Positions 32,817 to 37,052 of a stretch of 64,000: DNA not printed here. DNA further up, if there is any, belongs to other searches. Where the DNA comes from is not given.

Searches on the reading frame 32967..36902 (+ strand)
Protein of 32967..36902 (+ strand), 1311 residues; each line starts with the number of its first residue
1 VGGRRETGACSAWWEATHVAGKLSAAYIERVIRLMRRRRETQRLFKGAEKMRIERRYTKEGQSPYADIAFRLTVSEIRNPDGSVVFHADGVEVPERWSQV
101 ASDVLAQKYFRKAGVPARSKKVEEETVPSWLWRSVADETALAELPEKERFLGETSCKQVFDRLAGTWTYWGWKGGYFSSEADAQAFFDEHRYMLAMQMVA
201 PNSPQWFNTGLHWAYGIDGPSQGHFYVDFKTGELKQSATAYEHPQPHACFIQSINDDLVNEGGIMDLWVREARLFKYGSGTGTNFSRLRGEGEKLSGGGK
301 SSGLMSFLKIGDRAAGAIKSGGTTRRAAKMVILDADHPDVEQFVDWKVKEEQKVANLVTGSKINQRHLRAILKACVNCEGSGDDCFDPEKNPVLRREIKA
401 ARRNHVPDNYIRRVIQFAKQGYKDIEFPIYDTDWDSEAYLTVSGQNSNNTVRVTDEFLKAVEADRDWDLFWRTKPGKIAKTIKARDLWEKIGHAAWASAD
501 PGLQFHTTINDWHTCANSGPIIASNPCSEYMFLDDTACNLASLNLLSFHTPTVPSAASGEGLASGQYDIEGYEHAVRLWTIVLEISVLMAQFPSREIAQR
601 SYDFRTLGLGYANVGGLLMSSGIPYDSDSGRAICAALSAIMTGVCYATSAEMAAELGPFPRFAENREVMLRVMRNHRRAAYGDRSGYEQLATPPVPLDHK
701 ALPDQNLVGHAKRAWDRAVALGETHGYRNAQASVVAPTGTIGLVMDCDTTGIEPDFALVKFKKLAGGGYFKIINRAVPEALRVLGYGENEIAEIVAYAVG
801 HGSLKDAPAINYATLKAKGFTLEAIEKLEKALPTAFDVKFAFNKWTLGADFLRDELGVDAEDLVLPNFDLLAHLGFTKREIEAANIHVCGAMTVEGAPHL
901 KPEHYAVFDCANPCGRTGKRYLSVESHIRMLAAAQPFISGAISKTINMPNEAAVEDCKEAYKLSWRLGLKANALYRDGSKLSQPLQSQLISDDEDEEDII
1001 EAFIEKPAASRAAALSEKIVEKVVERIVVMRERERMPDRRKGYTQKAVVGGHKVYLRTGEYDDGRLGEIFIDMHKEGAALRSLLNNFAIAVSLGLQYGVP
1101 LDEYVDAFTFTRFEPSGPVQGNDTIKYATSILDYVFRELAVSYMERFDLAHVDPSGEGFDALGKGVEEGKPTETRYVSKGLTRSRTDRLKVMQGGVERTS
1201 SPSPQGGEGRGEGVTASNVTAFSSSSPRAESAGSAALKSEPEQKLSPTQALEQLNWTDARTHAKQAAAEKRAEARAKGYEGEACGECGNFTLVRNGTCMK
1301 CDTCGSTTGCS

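Call 74: search_protein_families(library=pfam, proteins=[window:32967-36902:+], max_evalue=0.0001)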
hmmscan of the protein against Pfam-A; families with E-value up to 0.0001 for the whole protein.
window:32967-36902:+ (1311 aa): 3 families
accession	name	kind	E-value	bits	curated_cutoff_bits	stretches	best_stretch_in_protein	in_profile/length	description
PF02867.20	Ribonuc_red_lgC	-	2.8e-121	406.1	23.9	2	248-814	2-460/523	Ribonucleotide reductase, barrel domain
PF08471.15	Ribonuc_red_2_N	-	2.5e-44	150.1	27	1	81-197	1-103/103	Class II vitamin B12-dependent ribonucleotide reductase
PF12637.14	TSCPD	-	4.1e-10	40.3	22.8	1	1044-1140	4-85/88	TSCPD domain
